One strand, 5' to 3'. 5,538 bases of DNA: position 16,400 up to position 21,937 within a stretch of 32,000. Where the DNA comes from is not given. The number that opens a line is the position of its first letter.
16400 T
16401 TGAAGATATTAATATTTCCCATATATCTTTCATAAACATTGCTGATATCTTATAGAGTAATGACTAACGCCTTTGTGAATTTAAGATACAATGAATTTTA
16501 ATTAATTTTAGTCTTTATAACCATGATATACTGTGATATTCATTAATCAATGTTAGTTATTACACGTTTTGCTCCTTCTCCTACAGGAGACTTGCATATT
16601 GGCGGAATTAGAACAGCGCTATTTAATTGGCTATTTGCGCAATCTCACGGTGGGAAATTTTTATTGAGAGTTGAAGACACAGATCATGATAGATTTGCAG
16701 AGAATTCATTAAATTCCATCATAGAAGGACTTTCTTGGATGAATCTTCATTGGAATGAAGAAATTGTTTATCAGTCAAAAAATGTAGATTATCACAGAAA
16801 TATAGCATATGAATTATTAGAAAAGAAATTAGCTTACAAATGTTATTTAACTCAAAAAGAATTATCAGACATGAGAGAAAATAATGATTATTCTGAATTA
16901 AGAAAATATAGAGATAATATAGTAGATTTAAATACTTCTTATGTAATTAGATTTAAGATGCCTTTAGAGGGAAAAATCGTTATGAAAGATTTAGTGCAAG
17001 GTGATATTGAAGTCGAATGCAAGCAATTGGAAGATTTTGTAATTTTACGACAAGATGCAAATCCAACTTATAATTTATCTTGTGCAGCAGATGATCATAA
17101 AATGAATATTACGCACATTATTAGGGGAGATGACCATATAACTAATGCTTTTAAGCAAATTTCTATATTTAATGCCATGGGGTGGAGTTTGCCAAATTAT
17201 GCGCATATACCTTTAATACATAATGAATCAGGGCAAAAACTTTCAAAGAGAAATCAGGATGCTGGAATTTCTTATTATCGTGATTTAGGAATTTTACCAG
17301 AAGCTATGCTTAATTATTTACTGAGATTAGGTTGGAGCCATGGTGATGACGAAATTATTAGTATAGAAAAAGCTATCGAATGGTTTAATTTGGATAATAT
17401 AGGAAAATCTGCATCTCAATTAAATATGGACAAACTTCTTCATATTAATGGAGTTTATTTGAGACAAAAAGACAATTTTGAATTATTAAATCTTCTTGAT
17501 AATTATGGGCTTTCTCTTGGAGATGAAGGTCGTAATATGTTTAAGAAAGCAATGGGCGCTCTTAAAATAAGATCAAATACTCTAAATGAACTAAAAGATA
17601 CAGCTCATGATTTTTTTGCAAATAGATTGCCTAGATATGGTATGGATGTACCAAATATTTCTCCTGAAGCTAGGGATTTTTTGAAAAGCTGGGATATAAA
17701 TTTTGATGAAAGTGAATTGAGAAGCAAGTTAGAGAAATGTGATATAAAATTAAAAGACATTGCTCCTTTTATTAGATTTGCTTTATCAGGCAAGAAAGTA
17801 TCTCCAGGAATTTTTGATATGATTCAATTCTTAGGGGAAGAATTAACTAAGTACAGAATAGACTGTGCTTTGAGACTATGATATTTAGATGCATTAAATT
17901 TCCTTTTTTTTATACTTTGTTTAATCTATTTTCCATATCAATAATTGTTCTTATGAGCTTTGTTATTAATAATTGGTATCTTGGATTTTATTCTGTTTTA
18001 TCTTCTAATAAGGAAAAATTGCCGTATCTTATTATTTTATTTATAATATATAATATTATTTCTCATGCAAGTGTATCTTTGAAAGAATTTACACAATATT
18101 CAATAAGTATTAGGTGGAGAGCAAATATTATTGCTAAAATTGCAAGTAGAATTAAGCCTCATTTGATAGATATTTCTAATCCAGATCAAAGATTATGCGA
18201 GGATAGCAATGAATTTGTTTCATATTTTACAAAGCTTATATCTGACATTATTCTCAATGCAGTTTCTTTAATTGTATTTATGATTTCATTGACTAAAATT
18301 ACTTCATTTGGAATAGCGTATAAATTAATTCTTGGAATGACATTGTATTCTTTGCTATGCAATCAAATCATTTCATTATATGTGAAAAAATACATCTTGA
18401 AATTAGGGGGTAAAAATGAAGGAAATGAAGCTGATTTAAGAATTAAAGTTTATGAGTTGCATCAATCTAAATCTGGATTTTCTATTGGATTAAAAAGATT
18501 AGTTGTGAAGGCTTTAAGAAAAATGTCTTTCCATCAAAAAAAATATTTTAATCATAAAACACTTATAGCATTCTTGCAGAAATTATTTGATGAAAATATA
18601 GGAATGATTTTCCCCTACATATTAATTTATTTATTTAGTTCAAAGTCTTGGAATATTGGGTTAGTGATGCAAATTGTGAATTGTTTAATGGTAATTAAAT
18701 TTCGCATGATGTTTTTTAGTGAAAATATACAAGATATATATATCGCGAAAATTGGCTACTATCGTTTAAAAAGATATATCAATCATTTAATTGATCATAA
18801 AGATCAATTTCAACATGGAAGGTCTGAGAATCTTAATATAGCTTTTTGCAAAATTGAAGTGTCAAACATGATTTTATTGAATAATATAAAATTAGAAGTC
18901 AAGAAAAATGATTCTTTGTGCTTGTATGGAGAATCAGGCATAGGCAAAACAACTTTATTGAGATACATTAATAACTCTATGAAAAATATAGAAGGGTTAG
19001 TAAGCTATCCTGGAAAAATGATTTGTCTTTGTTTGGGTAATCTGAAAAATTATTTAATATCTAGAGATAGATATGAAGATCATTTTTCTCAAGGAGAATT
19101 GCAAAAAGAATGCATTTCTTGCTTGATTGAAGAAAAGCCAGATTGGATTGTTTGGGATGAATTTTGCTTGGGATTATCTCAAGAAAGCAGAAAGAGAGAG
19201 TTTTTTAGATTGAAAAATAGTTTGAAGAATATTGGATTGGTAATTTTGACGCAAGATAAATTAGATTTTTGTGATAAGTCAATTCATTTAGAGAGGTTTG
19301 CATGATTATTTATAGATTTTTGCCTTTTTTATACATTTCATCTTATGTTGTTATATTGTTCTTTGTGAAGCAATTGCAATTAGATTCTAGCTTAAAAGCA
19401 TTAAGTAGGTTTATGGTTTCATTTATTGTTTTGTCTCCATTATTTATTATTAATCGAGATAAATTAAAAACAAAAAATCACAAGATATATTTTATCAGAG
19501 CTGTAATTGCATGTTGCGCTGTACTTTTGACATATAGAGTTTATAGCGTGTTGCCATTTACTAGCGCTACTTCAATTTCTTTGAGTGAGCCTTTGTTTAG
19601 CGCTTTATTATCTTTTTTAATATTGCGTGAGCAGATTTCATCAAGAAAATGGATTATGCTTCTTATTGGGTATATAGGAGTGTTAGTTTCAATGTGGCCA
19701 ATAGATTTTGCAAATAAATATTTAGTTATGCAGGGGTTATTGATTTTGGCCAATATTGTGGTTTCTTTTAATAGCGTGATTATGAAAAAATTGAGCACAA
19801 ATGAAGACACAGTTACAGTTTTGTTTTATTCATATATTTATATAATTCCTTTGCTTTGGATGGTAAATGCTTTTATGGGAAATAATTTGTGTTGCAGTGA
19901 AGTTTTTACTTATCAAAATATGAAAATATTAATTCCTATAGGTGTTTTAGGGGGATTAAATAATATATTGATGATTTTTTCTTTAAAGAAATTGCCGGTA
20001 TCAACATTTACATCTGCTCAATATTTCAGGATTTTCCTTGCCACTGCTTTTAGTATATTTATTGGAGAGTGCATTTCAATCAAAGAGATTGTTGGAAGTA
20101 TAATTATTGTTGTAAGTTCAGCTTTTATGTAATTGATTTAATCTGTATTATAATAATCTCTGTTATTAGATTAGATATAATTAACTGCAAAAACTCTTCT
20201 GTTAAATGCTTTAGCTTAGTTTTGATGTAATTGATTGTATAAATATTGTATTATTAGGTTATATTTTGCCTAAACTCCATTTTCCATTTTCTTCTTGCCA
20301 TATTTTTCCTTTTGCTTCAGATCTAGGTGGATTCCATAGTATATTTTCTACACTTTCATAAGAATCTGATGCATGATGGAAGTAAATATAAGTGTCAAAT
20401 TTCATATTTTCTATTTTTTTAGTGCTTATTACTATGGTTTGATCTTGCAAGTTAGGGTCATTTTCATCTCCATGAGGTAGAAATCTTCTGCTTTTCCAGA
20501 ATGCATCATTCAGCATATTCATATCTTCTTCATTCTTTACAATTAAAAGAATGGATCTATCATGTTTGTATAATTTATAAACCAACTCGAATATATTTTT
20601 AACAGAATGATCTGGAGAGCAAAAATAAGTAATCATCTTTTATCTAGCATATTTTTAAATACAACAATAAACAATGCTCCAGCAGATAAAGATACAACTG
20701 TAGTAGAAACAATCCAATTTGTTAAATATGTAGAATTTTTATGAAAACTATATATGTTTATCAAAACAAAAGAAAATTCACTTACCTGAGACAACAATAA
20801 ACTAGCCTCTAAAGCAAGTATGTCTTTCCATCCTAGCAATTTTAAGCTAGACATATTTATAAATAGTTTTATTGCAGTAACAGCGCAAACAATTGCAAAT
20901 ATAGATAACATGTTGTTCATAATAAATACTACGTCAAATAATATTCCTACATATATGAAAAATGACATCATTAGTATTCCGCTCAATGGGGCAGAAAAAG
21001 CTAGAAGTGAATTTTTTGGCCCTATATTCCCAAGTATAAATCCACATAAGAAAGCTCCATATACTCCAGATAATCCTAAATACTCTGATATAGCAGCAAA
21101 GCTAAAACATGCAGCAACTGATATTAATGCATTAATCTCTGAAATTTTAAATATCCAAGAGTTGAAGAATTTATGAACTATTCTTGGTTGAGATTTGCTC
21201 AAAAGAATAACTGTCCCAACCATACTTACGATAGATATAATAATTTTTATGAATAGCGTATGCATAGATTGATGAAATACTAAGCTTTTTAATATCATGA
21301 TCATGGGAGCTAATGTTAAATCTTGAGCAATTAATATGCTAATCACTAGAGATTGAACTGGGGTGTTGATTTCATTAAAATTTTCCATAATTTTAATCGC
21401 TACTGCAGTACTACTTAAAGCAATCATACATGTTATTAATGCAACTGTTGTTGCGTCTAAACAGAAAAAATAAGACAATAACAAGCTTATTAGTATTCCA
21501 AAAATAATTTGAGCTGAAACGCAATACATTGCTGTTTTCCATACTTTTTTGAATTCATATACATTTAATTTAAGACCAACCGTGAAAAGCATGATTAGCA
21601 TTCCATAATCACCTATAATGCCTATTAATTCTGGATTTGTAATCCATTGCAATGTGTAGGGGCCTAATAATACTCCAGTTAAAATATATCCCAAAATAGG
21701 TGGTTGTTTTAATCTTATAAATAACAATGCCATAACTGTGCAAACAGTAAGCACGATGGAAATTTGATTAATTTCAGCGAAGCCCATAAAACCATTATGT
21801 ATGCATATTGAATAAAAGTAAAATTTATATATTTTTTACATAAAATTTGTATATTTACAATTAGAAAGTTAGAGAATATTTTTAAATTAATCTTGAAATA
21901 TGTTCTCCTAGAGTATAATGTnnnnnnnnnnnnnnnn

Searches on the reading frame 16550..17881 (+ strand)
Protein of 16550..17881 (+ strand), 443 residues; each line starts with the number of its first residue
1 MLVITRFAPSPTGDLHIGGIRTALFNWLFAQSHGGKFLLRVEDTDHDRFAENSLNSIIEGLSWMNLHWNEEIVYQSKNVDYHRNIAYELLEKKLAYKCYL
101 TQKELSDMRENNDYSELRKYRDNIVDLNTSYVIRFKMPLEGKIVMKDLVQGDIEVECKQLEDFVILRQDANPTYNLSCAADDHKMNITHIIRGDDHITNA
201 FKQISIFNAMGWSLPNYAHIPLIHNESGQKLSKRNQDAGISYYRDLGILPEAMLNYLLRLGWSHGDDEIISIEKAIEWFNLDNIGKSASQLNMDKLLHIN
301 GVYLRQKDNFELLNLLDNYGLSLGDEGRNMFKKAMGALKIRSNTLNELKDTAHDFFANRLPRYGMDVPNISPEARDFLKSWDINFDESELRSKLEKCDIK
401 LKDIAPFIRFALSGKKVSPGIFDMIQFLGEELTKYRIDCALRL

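Call 71: search_protein_families(library=pfam, proteins=[window:16550-17881:+], max_evalue=0.00001)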
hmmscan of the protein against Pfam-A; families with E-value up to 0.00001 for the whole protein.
window:16550-17881:+ (443 aa): 2 families
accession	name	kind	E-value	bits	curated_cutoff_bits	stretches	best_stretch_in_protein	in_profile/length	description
PF00749.27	tRNA-synt_1c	-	1e-86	291.2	23.4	1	3-296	2-312/314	tRNA synthetases class I (E and Q), catalytic domain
PF19269.4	Anticodon_2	-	8e-15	55.9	23.6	1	313-441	3-141/141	Anticodon binding domain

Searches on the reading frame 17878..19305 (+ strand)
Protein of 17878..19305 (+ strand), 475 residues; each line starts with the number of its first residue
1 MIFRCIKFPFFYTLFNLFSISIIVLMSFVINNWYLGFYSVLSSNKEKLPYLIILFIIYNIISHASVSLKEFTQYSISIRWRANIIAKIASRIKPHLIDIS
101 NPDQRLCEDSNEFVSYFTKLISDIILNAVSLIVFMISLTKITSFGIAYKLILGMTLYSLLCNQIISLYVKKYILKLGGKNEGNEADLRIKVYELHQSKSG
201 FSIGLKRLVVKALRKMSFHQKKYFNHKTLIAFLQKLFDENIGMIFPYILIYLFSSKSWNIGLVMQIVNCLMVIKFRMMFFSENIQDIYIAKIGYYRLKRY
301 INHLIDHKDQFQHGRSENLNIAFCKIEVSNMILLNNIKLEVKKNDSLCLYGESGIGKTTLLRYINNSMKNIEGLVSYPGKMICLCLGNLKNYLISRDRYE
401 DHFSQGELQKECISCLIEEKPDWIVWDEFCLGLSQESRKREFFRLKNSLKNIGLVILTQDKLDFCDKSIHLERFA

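Call 71: search_protein_families(library=pfam, proteins=[window:17878-19305:+], max_evalue=0.00001)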
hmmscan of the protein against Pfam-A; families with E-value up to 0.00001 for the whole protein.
window:17878-19305:+ (475 aa): 2 families
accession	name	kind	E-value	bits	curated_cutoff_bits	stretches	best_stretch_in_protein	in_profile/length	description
PF00005.33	ABC_tran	-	2.8e-10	41.4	25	1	334-380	1-47/137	ABC transporter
PF06472.20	ABC_membrane_2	-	9.2e-08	32.2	24.4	1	11-250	15-264/269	ABC transporter transmembrane region 2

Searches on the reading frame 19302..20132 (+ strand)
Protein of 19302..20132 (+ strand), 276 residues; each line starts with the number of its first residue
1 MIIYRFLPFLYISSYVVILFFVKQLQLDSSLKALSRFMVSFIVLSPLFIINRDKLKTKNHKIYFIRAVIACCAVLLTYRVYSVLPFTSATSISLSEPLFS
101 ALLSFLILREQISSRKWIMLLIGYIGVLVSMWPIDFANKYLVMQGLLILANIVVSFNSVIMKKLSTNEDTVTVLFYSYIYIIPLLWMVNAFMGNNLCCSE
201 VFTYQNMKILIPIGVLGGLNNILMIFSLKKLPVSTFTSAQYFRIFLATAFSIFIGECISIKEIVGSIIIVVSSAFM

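Call 71: search_protein_families(library=pfam, proteins=[window:19302-20132:+], max_evalue=0.00001)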
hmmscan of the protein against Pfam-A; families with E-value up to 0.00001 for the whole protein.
window:19302-20132:+ (276 aa): 1 family
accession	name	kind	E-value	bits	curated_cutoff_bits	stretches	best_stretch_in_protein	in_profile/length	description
PF00892.27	EamA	-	2e-22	80.4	28.2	2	14-131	13-134/135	EamA-like transporter family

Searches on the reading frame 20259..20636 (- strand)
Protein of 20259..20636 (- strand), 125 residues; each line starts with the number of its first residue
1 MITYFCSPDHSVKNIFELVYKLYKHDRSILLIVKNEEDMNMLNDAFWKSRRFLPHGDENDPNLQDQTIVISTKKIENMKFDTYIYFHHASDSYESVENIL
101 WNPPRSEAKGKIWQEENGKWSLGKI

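Call 71: search_protein_families(library=pfam, proteins=[window:20259-20636:-], max_evalue=0.00001)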
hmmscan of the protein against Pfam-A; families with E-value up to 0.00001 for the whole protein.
window:20259-20636:- (125 aa): 1 family
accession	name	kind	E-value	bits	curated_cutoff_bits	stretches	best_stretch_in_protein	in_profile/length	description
PF04364.18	DNA_pol3_chi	-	1.4e-07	32.2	25.4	1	7-88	10-94/135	DNA polymerase III chi subunit, HolC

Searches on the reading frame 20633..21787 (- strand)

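Call 7: search_protein_families(library=pfam, proteins=[window:20633-21787:-], max_evalue=1)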
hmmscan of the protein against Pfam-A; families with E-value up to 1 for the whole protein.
window:20633-21787:- (384 aa): 2 families
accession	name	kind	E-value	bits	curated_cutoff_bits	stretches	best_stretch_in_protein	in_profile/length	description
PF00999.27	Na_H_Exchanger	-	3.3e-42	145.1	26.2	1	15-368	4-363/375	Sodium/hydrogen exchanger, transmembrane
PF04226.18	Transgly_assoc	-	0.36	11.5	25.3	0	241-258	4-21/49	Transglycosylase associated protein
